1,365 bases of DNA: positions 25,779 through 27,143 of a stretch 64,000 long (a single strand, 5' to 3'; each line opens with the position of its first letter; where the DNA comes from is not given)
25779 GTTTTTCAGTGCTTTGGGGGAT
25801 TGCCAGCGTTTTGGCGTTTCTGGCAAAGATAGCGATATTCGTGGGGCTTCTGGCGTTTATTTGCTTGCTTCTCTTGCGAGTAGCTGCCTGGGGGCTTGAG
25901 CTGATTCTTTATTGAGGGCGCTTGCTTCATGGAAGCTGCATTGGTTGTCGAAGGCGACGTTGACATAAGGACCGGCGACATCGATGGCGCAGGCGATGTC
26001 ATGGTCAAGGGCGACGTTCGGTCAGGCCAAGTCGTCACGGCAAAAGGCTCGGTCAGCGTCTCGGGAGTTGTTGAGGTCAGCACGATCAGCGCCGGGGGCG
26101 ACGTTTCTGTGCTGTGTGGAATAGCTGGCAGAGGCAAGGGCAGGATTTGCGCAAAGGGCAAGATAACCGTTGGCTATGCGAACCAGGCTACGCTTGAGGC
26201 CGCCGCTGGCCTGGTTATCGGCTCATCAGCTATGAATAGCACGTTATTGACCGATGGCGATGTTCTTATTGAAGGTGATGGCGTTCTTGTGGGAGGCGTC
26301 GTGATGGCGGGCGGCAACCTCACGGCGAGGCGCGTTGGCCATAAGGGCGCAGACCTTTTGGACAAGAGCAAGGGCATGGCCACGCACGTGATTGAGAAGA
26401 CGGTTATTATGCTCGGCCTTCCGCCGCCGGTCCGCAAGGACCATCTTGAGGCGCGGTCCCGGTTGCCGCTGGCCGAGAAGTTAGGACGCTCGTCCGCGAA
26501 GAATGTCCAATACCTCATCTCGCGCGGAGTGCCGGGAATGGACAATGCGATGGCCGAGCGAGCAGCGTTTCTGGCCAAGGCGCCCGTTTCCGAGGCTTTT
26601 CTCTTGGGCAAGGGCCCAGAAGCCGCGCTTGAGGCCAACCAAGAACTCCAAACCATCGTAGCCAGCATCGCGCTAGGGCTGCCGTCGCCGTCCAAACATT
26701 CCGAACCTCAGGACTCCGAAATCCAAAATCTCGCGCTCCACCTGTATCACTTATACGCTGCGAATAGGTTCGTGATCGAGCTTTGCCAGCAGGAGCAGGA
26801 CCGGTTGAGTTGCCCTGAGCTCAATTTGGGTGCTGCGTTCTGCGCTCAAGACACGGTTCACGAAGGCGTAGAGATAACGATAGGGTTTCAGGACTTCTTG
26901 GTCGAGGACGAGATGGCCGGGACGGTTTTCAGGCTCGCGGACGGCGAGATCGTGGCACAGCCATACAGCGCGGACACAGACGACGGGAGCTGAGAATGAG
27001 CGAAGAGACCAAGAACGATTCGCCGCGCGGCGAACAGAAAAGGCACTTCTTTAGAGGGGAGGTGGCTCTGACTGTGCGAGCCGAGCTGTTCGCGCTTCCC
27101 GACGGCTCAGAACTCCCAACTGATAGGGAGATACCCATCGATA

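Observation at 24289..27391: Cluster of DUF1015, a small membrane protein, a beta-helical FapA/bactofilin-like protein and PilZ, divergent from the flagellar rod-ring operon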

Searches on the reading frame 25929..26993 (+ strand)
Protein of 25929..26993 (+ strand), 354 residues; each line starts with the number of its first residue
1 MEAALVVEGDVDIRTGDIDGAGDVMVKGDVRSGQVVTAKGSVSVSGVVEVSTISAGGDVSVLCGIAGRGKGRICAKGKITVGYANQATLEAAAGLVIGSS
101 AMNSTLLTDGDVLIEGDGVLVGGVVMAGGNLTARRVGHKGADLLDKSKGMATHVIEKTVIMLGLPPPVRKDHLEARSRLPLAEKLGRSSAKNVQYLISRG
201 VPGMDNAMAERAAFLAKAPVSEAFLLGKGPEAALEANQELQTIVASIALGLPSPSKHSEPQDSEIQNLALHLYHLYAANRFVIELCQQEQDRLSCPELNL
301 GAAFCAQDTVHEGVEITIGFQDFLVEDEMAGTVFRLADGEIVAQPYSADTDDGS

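Call 3: search_protein_families(library=pfam, proteins=[window:25929-26993:+], max_evalue=0.01)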
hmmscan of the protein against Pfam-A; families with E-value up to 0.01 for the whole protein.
window:25929-26993:+ (354 aa): 2 families
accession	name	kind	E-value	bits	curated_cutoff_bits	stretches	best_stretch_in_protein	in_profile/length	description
PF03961.19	FapA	-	2.7e-43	149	31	1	4-171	2-157/272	Flagellar Assembly Protein A beta solenoid domain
PF03775.22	MinC_C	-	0.0068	16.8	33.2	1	25-68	1-45/102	Septum formation inhibitor MinC, C-terminal domain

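Call 4: search_protein_families(library=ncbifam, proteins=[window:25929-26993:+], max_evalue=0.01)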
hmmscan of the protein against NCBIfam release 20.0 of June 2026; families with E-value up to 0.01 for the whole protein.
window:25929-26993:+ (354 aa): 1 family
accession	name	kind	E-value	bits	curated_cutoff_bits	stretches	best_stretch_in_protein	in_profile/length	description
NF001819.0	PRK00556.1-3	equivalog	0.0092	15.5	273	1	13-66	102-155/197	septum site-determining protein MinC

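Call 9: find_homologous_proteins(query=window:25929-26993:+, max_evalue=0.001)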
Query window:25929-26993:+ (354 aa): 24 proteins with E <= 0.001 among 8000 candidates.
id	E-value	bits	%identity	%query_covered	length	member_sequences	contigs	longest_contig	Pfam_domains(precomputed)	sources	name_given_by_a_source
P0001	2.3e-212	722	96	100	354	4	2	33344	PF03961.20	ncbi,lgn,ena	-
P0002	1.3e-171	588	78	100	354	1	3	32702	PF03961.20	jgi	-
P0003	5.7e-170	583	78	100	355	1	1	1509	PF03961.20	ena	-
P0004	7.0e-167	573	75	100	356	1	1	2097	PF03961.20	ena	-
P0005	2.8e-158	545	73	100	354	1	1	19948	PF03961.20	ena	-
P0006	2.5e-156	538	70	100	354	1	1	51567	PF03961.20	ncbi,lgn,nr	ncbi:MAG: DUF342 domain-containing protein [Candidatus Coatesbacteria bacterium]|nr:DUF342 domain-co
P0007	4.7e-134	465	63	100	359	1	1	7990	PF03961.20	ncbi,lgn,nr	ncbi:MAG: DUF342 domain-containing protein [Candidatus Coatesbacteria bacterium]|nr:DUF342 domain-co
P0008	3.1e-125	436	62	97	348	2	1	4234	PF03961.20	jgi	-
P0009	2.8e-124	433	61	98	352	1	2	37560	PF03775.23,PF03961.20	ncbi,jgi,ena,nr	ncbi:MAG TPA: FapA family protein [bacterium]|nr:FapA family protein [bacterium]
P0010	2.9e-123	429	59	98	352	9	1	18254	PF03961.20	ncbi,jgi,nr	ncbi:MAG: hypothetical protein DRH70_00535 [Candidatus Coatesbacteria bacterium]|nr:MAG: hypothetica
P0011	8.2e-123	428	60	97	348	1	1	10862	PF03775.23,PF03961.20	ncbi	-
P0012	8.7e-122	425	59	97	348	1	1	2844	PF03961.20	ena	-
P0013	2.4e-86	308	46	99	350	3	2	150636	PF03961.20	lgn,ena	-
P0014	8.2e-86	306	46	100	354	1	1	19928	PF03961.20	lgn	-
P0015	2.7e-14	71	26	97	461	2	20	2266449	PF20250.4,PF03961.20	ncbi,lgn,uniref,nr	ncbi:hypothetical protein SAMN04488510_10581 [Fervidobacterium changbaicum]|uniref:FapA family prote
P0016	3.5e-14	71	32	49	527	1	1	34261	PF20250.4,PF03961.20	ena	-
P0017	4.1e-12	64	32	39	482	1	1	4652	PF20250.4,PF03961.20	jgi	jgi:uncharacterized protein (DUF342 family)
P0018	2.2e-11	62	31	44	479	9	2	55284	PF20250.4,PF03961.20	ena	-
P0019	1.3e-10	59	33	48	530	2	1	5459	PF20250.4,PF03961.20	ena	-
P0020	2.6e-9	55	33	40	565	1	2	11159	PF20250.4,PF03961.20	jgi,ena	-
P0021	7.4e-8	50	31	40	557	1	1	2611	PF20250.4,PF03961.20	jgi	jgi:uncharacterized protein (DUF342 family)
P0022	8.3e-7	47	21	97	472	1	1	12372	PF20250.4,PF03961.20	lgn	-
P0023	1.8e-6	46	28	42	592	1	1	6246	PF20250.4,PF03961.20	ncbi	-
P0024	3.9e-6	45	32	36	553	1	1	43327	PF20250.4,PF03961.20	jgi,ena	-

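Call 10: find_encoding_contigs(protein=P0006, flank=8000, max_places=2)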
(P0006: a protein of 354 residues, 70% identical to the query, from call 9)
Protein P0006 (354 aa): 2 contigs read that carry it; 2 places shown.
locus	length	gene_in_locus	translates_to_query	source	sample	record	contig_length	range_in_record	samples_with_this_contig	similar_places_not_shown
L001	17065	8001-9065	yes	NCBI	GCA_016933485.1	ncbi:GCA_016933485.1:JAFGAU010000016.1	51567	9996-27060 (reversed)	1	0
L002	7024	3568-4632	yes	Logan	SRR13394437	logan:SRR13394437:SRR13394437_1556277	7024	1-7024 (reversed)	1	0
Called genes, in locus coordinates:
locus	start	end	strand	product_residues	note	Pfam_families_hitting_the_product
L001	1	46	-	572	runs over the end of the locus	PF22638:FlgK_D1, PF06429:Flg_bbr_C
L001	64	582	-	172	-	PF05130:FlgN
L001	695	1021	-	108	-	PF04316:FlgM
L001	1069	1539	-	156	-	PF10135:Rod-binding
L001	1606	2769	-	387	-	PF02119:FlgI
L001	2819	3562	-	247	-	PF02107:FlgH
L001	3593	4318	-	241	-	PF08666:SAF, PF13144:ChapFlgA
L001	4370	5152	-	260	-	PF00460:Flg_bb_rod, PF22692:LlgE_F_G_D1, PF06429:Flg_bbr_C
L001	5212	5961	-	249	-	PF00460:Flg_bb_rod, PF22692:LlgE_F_G_D1, PF06429:Flg_bbr_C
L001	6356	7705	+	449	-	PF06245:DUF1015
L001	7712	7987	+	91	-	-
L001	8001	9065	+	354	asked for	PF03961:FapA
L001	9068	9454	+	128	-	PF07238:PilZ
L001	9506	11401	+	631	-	-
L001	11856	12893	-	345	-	-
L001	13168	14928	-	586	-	PF00664:ABC_membrane, PF00005:ABC_tran, PF02463:SMC_N (weak)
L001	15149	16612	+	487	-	PF00749:tRNA-synt_1c, PF19269:Anticodon_2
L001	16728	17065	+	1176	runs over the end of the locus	PF01364:Peptidase_C25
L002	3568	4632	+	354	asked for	PF03961:FapA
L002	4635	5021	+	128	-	PF07238:PilZ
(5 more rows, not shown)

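Call 11: find_encoding_contigs(protein=P0009, flank=8000, max_places=2)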
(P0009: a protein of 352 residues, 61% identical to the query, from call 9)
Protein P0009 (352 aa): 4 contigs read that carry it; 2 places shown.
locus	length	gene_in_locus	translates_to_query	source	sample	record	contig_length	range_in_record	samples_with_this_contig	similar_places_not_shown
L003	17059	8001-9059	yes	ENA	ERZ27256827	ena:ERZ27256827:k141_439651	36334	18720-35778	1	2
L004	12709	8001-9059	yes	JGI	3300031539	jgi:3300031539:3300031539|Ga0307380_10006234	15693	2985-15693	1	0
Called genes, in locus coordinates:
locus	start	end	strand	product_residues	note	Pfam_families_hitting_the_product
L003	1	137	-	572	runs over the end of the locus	PF00460:Flg_bb_rod (weak), PF22638:FlgK_D1, PF07196:Flagellin_IN (weak), PF06429:Flg_bbr_C (weak)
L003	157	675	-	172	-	PF05130:FlgN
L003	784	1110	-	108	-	PF04316:FlgM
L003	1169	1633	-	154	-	PF10135:Rod-binding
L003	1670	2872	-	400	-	PF02119:FlgI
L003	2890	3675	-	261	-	PF02107:FlgH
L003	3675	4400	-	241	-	PF13144:ChapFlgA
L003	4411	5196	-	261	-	PF00460:Flg_bb_rod, PF22692:LlgE_F_G_D1, PF06429:Flg_bbr_C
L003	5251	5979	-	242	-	PF00460:Flg_bb_rod (weak), PF22692:LlgE_F_G_D1, PF06429:Flg_bbr_C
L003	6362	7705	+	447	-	PF06245:DUF1015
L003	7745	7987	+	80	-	-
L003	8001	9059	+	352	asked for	PF03775:MinC_C (faint), PF03961:FapA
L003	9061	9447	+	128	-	PF07238:PilZ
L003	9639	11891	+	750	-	-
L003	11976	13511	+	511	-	PF02470:MlaD, PF28544:Helical_needle (weak), PF27164:Aq_493_lipo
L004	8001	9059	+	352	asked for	PF03775:MinC_C (faint), PF03961:FapA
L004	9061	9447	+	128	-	PF07238:PilZ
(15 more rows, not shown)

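Call 12: find_encoding_contigs(protein=P0013, flank=8000, max_places=2)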
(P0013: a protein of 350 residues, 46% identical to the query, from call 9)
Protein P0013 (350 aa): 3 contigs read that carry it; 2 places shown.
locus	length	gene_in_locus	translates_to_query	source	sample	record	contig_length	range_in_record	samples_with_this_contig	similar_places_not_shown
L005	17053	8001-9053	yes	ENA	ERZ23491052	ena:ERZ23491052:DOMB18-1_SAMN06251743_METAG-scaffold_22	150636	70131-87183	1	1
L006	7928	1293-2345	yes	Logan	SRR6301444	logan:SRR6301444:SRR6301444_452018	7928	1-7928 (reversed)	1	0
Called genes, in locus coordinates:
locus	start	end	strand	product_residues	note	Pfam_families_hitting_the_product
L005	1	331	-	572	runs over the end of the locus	PF00460:Flg_bb_rod (weak), PF22638:FlgK_D1, PF07196:Flagellin_IN (weak), PF06429:Flg_bbr_C (faint)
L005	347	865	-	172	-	PF05130:FlgN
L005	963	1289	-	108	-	PF04316:FlgM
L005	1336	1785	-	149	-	PF10135:Rod-binding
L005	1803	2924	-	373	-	PF02119:FlgI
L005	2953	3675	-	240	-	PF02107:FlgH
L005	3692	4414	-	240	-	PF08666:SAF, PF13144:ChapFlgA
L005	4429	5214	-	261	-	PF00460:Flg_bb_rod, PF22692:LlgE_F_G_D1, PF06429:Flg_bbr_C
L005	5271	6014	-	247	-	PF22692:LlgE_F_G_D1, PF06429:Flg_bbr_C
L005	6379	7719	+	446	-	PF06245:DUF1015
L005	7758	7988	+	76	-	-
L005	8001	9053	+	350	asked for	PF03961:FapA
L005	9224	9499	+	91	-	-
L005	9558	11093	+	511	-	PF02470:MlaD, PF11887:Mce4_CUP1 (faint), PF28544:Helical_needle, PF27164:Aq_493_lipo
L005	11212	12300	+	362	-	PF06662:C5-epim_C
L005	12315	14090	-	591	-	PF00664:ABC_membrane, PF00005:ABC_tran, PF02463:SMC_N (faint)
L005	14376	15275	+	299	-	PF00535:Glycos_transf_2, PF10111:Glyco_tranf_2_2, PF13506:Glyco_transf_21, PF13641:Glyco_tranf_2_3, PF13632:Glyco_trans_2_3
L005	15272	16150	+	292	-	PF00535:Glycos_transf_2, PF10111:Glyco_tranf_2_2 (faint), PF13641:Glyco_tranf_2_3, PF13632:Glyco_trans_2_3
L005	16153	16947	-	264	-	PF27507:DjlA_TM, PF05099:TerB, PF00226:DnaJ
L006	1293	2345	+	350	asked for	PF03961:FapA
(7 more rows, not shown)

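Call 42: predict_structure(alignment_id=A6)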
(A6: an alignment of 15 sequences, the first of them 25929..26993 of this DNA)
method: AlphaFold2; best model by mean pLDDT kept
length: 354 residues; sequences in the alignment: 15
mean_pLDDT: 87.8   pTM: 0.75
mean pLDDT of the five models: 87.8, 87.5, 85.9, 85.3, 85.0
residues with pLDDT >= 90: 230; 70-90: 88; 50-70: 19; < 50: 17
segments of 3 or more residues with pLDDT < 50: 139-147, 149-152, 351-354
pLDDT, mean of each block of 10 residues (from residue 1): 86 93 97 96 97 98 94 98 97 96 96 92 94 82 44 71 90 84 94 92 86 92 88 93 89 64 81 95 85 78 94 91 91 91 81 37
secondary structure, 60 per line:
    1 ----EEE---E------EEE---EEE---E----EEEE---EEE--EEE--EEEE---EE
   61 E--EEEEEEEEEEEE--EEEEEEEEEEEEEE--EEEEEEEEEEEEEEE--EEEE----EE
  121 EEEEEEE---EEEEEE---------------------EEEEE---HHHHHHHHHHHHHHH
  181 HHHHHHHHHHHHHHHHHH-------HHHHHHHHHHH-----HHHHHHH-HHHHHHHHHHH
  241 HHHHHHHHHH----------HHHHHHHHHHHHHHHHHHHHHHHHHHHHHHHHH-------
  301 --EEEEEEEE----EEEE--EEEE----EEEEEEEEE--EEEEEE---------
elements in order: E5-7 E18-20 E24-26 E35-38 E42-44 E47-49 E52-55 E59-61 E64-75 E78-91 E94-108 E111-114 E119-127 E131-136 E158-162 H166-198 H206-216 H222-228 H230-250 H261-293 E303-310 E315-318 E321-324 E329-337 E340-345

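Call 44: fold_search(model_id=the predicted structure, library=pdb)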
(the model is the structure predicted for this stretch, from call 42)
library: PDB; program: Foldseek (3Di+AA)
matches with E <= 10: 382; with E <= 0.001: 0
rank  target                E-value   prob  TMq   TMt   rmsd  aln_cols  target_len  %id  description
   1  9n22_K                2.4e-01  0.57  0.15  0.21  19.6       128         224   10  Y20S (Sec18-Sec17-Sec9-Sso1-Snc1) EDTA - Class 2 (released 2025-10-01)
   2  9cru_K                3.6e-01  0.51  0.16  0.23  18.2       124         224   13  Y20S (Sec18-Sec17-Sec9-Sso1-Snc1) EDTA - Class 1 (released 2025-08-27)
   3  5msj_E                3.9e-01  0.21  0.11  0.18  19.8       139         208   12  Mouse PA28alpha (released 2017-09-13)
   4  4zsv_A                4.6e-01  0.84  0.20  0.24   5.0       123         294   17  Structure of a fusion protein with a helix linker, 2ARH-3-3KAW-1.0 (released 2015-08-19)
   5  9qwr_B                5.6e-01  0.15  0.10  0.19  20.4       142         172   14  MIC60 helical bundle dimer (released 2026-02-25)
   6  2etd                  5.9e-01  0.84  0.23  0.46   6.2       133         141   16  Crystal structure of a lema protein (tm0961) from thermotoga maritima msb8 at 2.28 A resolution (released 2005-11-15)
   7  3kaw_B                6.2e-01  0.66  0.18  0.46   5.6       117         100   17  Crystal Structure of PA2107 PROTEIN from Pseudomonas aeruginosa, Northeast Structural Genomics Consortium Target PaR19 (released 2009-10-27)
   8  3kaw_A                6.2e-01  0.60  0.17  0.43   6.2       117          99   17  Crystal Structure of PA2107 PROTEIN from Pseudomonas aeruginosa, Northeast Structural Genomics Consortium Target PaR19 (released 2009-10-27)
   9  4zsx_B                6.5e-01  0.84  0.22  0.25   4.8       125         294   17  Structure of a fusion protein with a helix linker, 2ARH-3-3KAW-2.0 (released 2015-08-19)
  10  8gyz_A                6.5e-01  0.20  0.11  0.16  18.6       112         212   11  Crystal structure of transcription factor TGA7 from Arabidopsis (released 2022-11-30)
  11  3kaw_C                6.8e-01  0.63  0.18  0.46   5.6       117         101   17  Crystal Structure of PA2107 PROTEIN from Pseudomonas aeruginosa, Northeast Structural Genomics Consortium Target PaR19 (released 2009-10-27)
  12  3kav_B                6.8e-01  0.60  0.17  0.44   5.7       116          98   16  Crystal Structure of THE MUTANT (L80M) PA2107 PROTEIN from Pseudomonas aeruginosa, Northeast Structural Genomics Conso (released 2009-10-27)
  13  4zsx_A                6.8e-01  0.54  0.19  0.22   6.1       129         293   16  Structure of a fusion protein with a helix linker, 2ARH-3-3KAW-2.0 (released 2015-08-19)
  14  3kav_A                7.2e-01  0.54  0.17  0.42   6.2       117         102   16  Crystal Structure of THE MUTANT (L80M) PA2107 PROTEIN from Pseudomonas aeruginosa, Northeast Structural Genomics Conso (released 2009-10-27)
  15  1ez3_B                7.2e-01  0.38  0.16  0.37  20.0       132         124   11  CRYSTAL STRUCTURE OF THE NEURONAL T-SNARE SYNTAXIN-1A (released 2000-06-07)
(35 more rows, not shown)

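Call 48: search_solved_structures(query=A6, max_evalue=10, show_alignments=2)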
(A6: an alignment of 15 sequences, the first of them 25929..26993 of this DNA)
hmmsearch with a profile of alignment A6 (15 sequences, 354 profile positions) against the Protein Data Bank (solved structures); distinct sequences matched with E-value up to 10: 3.
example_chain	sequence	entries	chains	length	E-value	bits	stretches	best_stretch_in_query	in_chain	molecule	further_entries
1hf2_A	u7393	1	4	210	0.021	17.2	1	17-78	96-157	SEPTUM SITE-DETERMINING PROTEIN MINC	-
4v02_C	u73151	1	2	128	0.25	13.6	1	14-55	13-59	PROBABLE SEPTUM SITE-DETERMINING PROTEIN MINC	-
3sh4_A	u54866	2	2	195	2.5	10.3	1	14-68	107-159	LG3 peptide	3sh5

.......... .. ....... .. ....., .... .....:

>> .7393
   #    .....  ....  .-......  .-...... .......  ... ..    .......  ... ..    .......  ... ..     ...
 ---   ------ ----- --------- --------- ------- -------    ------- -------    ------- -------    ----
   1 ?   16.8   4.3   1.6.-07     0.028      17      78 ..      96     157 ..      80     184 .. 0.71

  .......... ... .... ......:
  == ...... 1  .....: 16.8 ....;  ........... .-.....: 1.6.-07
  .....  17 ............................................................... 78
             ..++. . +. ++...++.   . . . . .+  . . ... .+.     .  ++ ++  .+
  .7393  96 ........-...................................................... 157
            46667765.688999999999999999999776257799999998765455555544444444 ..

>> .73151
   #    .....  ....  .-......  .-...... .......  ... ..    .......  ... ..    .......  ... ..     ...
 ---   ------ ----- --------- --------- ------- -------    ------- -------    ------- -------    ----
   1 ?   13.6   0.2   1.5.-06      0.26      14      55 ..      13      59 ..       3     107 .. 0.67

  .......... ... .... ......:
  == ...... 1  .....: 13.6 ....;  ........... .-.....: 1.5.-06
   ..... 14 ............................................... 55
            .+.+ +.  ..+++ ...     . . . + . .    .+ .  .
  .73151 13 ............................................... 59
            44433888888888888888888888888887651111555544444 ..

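Call 70: find_encoding_contigs(protein=P0015, flank=5000, max_places=1)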
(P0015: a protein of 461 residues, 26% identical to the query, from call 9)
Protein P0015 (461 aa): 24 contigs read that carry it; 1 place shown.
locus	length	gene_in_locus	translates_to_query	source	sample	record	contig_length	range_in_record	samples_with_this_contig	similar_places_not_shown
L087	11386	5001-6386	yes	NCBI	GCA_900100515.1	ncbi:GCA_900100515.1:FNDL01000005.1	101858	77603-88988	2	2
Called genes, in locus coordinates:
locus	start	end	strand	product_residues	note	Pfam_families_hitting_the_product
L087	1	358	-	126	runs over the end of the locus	-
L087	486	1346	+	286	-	PF02540:NAD_synthase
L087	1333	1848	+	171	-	PF01927:Mut7-C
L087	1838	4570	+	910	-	PF01590:GAF (faint), PF00989:PAS, PF08448:PAS_4, PF12860:PAS_7 (weak), PF13426:PAS_9, PF00512:HisKA, PF02518:HATPase_c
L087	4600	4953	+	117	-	PF02261:Asp_decarbox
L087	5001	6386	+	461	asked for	PF20250:FapA_N, PF03961:FapA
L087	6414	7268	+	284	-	PF20511:PMI_typeI_cat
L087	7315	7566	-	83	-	PF00550:PP-binding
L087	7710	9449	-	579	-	PF08439:Peptidase_M3_N (weak), PF01432:Peptidase_M3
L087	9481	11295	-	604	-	PF00009:GTP_EFTU, PF03144:GTP_EFTU_D2, PF22042:EF-G_D2 (weak), PF00679:EFG_C, PF06421:LepA_C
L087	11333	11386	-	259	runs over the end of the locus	PF00924:MS_channel_2nd, PF21082:MS_channel_3rd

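Call 71: find_encoding_contigs(protein=P0016, flank=5000, max_places=1)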
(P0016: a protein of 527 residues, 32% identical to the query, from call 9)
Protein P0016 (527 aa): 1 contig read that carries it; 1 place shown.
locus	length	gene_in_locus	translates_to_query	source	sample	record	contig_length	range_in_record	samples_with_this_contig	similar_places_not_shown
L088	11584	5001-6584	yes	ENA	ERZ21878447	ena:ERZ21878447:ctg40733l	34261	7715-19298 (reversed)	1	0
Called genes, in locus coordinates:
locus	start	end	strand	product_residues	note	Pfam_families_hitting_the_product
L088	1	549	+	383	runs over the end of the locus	PF00072:Response_reg, PF01339:CheB_methylest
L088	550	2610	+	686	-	PF01627:Hpt, PF07194:P2, PF02895:H-kinase_dim, PF02518:HATPase_c, PF01584:CheW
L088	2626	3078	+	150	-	PF01584:CheW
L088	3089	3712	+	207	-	PF13690:CheX (faint), PF04509:CheC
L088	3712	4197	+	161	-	PF03975:CheD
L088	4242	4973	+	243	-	PF04542:Sigma70_r2, PF04539:Sigma70_r3 (faint), PF08281:Sigma70_r4_2, PF04545:Sigma70_r4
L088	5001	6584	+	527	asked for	PF20250:FapA_N, PF03961:FapA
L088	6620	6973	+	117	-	-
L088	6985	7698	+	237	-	PF19610:DUF6115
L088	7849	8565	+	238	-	PF00318:Ribosomal_S2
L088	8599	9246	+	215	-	PF00889:EF_TS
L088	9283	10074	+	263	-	PF00696:AA_kinase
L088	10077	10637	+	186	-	PF01765:RRF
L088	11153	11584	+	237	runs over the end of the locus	PF01255:Prenyltransf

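Call 72: find_encoding_contigs(protein=P0018, flank=5000, max_places=1)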
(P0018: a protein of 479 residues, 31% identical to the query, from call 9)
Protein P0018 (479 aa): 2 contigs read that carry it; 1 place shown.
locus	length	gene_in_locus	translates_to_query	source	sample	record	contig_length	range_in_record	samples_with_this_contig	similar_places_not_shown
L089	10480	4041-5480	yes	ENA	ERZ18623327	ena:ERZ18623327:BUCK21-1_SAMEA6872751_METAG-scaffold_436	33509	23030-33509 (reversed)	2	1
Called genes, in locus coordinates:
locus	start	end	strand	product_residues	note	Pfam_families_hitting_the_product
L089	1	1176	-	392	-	?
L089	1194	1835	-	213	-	PF00677:Lum_binding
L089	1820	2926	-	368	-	PF00383:dCMP_cyt_deam_1, PF14437:MafB19-deam, PF01872:RibD_C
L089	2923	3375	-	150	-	PF22811:Zn_ribbon_NrdR, PF03477:ATP-cone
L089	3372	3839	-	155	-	PF00383:dCMP_cyt_deam_1, PF14437:MafB19-deam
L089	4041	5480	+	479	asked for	PF20250:FapA_N, PF03961:FapA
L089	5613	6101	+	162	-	PF01584:CheW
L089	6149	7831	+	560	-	PF02203:TarH, PF12729:4HB_MCP_1, PF00672:HAMP, PF00015:MCPsignal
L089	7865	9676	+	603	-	PF00015:MCPsignal (weak)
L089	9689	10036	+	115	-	-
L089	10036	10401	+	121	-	PF00072:Response_reg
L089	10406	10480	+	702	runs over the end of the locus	PF01627:Hpt, PF02895:H-kinase_dim, PF02518:HATPase_c, PF01584:CheW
